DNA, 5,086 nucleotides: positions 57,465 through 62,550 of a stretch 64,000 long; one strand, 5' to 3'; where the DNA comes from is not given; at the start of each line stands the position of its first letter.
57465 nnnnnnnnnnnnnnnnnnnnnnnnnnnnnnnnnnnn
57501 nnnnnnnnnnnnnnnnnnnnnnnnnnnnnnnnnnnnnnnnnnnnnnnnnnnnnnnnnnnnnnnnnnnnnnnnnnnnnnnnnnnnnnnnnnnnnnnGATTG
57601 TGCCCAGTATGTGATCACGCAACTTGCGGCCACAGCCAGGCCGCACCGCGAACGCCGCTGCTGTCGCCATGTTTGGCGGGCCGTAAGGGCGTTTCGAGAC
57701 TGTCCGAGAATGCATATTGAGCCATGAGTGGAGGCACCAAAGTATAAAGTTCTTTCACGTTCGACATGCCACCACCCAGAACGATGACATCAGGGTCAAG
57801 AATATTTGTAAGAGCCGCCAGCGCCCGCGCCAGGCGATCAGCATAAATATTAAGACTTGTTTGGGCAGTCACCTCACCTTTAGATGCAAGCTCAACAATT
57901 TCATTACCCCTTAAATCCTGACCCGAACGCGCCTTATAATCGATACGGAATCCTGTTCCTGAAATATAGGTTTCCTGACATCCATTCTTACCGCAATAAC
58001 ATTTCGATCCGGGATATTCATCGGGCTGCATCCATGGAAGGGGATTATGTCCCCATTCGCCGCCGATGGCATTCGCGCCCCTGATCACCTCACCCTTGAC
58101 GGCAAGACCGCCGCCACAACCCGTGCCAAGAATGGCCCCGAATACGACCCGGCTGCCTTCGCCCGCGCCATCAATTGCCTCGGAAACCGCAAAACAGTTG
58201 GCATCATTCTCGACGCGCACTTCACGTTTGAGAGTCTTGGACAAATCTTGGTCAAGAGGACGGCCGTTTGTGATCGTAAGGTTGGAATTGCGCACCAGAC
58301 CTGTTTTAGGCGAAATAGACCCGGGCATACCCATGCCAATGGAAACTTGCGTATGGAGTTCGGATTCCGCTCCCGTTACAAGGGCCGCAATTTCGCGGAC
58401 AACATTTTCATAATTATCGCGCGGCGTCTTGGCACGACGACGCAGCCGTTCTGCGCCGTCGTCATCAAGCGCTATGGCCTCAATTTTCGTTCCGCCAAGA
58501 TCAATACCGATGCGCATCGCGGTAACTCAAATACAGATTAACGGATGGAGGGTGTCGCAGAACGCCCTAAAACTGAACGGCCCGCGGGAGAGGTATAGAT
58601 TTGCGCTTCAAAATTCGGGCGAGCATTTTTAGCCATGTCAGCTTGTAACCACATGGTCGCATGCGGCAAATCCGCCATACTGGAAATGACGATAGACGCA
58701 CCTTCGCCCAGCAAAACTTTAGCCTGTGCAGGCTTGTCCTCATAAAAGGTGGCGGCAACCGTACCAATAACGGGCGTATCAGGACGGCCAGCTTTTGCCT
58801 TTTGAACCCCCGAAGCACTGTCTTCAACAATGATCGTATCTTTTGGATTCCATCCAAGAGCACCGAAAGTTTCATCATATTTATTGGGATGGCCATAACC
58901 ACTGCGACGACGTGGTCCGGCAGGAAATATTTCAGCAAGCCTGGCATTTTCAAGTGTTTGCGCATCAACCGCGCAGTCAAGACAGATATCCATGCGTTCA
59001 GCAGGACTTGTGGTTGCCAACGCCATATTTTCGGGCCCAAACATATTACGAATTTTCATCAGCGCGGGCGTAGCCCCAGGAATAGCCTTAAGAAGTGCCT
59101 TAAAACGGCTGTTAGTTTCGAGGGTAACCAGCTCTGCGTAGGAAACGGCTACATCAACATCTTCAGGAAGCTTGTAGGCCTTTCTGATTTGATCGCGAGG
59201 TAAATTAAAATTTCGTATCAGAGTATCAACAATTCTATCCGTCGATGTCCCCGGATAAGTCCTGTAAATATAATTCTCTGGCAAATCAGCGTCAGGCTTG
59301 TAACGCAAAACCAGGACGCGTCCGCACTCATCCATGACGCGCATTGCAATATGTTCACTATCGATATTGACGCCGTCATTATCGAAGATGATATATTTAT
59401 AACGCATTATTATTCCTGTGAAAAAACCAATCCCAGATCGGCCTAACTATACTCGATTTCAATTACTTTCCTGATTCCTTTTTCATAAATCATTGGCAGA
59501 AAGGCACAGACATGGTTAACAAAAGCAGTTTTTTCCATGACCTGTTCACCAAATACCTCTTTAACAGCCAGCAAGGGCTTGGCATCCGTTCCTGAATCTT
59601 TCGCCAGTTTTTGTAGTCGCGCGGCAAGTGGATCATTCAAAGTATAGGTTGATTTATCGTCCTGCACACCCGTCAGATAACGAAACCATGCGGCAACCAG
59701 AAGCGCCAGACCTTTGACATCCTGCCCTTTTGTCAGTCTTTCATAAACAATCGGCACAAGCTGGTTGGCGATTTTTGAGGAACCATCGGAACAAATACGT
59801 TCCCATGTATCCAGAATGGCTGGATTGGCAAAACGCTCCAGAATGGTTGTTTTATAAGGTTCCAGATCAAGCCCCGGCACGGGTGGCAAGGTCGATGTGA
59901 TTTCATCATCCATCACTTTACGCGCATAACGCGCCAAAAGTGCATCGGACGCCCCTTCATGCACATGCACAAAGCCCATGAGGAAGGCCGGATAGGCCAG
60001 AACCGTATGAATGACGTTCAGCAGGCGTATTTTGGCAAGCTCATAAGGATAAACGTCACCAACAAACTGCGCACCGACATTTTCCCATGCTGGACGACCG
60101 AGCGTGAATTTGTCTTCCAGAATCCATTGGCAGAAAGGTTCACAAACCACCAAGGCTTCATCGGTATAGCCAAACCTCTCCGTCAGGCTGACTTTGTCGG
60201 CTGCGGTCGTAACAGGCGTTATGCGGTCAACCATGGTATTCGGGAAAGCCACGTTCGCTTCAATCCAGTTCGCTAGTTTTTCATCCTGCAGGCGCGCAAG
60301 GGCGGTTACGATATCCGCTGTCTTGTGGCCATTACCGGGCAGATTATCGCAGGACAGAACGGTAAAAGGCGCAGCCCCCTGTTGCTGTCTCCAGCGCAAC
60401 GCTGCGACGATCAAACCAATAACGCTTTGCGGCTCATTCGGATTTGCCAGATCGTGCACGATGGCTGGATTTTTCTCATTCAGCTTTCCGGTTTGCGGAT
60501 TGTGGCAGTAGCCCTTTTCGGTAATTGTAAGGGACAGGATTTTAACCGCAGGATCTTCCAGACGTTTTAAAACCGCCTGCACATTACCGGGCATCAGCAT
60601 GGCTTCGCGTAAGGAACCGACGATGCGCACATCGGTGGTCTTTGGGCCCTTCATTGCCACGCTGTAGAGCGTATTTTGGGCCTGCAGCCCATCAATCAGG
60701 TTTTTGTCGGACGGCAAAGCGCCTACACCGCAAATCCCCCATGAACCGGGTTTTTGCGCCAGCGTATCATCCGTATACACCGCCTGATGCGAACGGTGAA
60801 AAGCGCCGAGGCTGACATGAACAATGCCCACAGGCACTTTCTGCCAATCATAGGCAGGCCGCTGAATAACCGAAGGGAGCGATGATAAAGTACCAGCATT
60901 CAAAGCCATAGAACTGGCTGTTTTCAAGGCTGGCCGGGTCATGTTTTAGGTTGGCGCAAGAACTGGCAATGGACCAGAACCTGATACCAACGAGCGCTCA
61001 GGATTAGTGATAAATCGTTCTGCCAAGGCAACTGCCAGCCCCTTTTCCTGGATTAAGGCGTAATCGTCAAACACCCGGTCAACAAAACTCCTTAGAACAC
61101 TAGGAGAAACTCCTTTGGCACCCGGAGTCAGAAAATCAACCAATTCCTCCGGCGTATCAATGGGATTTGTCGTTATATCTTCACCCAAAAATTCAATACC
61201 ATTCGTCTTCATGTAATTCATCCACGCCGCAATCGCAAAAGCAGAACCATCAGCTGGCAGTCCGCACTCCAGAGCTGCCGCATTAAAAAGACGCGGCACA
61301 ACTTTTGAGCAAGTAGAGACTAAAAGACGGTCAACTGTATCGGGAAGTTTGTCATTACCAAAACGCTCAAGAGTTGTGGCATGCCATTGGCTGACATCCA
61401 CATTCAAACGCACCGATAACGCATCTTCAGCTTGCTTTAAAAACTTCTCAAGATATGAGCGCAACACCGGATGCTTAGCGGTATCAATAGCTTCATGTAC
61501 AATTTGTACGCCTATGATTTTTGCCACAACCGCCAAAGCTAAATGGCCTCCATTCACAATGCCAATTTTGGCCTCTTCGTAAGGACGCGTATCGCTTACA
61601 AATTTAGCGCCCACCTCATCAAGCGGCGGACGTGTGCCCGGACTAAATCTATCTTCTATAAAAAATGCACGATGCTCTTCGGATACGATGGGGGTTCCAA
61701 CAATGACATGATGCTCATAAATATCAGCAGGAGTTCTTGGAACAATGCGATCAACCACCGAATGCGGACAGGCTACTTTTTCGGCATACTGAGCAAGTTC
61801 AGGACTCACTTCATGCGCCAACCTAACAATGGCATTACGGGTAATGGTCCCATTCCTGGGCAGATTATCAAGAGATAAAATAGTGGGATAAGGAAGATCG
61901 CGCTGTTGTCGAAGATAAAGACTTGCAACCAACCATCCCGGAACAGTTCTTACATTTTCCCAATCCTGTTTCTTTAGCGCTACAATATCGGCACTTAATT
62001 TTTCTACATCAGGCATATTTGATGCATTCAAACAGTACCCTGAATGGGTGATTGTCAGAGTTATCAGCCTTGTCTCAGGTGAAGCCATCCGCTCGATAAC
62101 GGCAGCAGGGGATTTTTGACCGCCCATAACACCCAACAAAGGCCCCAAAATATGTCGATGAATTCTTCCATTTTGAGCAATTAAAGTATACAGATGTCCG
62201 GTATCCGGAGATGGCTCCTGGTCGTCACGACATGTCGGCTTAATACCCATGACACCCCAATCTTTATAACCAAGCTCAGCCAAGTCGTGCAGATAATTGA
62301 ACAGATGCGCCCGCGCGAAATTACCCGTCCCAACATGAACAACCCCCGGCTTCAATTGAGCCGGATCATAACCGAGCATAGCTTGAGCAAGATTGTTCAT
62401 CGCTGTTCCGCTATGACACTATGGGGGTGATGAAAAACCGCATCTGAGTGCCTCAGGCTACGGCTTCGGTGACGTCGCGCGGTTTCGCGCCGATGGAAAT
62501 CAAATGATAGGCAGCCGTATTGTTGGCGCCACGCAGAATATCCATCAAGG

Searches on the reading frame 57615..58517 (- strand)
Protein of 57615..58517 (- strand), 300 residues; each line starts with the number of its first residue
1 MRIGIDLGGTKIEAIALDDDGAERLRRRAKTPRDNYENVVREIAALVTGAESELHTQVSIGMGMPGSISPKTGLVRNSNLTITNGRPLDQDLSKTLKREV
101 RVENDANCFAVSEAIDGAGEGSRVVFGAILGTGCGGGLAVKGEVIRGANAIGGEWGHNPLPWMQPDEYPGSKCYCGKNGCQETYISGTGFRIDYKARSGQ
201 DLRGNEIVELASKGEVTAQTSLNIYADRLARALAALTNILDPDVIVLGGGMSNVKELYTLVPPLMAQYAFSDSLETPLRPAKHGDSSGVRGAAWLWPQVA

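Call 55: find_related_loci(query=window:57615-58517:-, collection=metagenome_contigs, flank=5000)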
Query window:57615-58517:- (300 aa) in metagenome_contigs; peptide patterns used: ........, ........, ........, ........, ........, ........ (x = any residue, [..] = any of these).
600 stretches matched a pattern (row limit reached: there are more); 591 encode a relative of the query (tblastn E <= 1e-3); the best 80 are kept; 80 distinct loci.
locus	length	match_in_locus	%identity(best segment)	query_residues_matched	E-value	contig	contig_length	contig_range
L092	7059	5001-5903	64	1-300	7e-126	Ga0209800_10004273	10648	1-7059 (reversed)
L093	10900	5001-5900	58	1-297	2e-114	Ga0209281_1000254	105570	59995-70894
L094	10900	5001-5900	58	1-297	2e-114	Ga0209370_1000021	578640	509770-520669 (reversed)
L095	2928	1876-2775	59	1-298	6e-118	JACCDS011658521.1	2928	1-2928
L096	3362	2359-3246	57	1-296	4e-117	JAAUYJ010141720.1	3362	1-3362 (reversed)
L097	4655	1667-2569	58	1-298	9e-115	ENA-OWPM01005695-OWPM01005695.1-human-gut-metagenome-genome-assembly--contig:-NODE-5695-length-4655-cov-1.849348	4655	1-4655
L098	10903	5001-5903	58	1-298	9e-114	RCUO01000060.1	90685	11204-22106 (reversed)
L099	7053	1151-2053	58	1-298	3e-113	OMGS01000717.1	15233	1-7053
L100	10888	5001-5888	58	1-296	2e-113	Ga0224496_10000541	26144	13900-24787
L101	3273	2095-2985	59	1-297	3e-116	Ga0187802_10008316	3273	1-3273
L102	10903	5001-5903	58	1-298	2e-113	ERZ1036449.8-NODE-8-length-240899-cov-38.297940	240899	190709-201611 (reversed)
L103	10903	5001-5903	58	1-298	3e-113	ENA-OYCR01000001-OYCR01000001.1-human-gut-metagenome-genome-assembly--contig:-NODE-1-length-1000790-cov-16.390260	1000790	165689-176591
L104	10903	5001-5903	58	1-298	1e-113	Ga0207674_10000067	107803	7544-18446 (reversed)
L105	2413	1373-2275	58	1-298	1e-118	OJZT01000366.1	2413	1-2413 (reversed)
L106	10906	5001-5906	58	1-299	2e-113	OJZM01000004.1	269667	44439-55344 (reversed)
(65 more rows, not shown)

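Call 62: search_protein_families(library=pfam, proteins=[window:57615-58517:-], max_evalue=0.0001)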
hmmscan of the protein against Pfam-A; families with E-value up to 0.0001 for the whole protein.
window:57615-58517:- (300 aa): 2 families
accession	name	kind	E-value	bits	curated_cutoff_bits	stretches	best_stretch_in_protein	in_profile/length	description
PF00480.26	ROK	-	1.5e-80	271.3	22.9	1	3-298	2-293/294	ROK family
PF02685.22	Glucokinase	-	3.7e-05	23.3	22.1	1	6-237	4-249/314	Glucokinase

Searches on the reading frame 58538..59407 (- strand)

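Call 62: search_protein_families(library=pfam, proteins=[window:58538-59407:-], max_evalue=0.0001)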
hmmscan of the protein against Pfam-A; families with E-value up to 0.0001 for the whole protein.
window:58538-59407:- (289 aa): 1 family
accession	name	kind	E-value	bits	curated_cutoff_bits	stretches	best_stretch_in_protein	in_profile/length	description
PF00702.32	Hydrolase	-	2.9e-07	31.5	26.4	1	3-206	1-189/191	haloacid dehalogenase-like hydrolase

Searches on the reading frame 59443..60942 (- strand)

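Call 62: search_protein_families(library=pfam, proteins=[window:59443-60942:-], max_evalue=0.0001)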
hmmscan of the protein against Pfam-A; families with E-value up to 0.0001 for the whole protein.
window:59443-60942:- (499 aa): 2 families
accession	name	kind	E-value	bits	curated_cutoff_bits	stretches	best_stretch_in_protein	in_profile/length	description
PF01232.29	Mannitol_dh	-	9.9e-51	173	27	1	39-287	2-198/199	Mannitol dehydrogenase Rossmann domain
PF08125.19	Mannitol_dh_C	-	3.4e-45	154.3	30.7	1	296-479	1-183/190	Mannitol dehydrogenase C-terminal domain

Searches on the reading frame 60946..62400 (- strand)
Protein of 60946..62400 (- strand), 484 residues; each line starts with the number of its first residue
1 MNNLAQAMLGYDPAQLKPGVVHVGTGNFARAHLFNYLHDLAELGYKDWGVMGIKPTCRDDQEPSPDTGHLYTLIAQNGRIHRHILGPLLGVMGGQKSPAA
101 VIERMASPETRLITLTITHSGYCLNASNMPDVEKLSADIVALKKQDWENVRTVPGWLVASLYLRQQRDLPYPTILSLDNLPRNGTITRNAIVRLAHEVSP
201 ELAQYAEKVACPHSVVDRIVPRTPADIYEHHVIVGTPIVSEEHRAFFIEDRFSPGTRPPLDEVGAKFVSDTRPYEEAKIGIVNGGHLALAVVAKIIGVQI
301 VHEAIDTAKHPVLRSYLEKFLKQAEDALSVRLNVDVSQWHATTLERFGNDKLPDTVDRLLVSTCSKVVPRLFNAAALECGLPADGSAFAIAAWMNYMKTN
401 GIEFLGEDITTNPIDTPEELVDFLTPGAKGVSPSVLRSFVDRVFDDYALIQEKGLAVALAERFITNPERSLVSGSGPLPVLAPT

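Call 62: search_protein_families(library=pfam, proteins=[window:60946-62400:-], max_evalue=0.0001)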
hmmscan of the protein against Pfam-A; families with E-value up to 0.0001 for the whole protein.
window:60946-62400:- (484 aa): 2 families
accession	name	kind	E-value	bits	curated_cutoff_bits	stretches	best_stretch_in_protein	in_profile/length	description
PF01232.29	Mannitol_dh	-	1.8e-22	80.8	27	1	19-261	2-198/199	Mannitol dehydrogenase Rossmann domain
PF08125.19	Mannitol_dh_C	-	2.5e-17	63.4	30.7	1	271-399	2-130/190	Mannitol dehydrogenase C-terminal domain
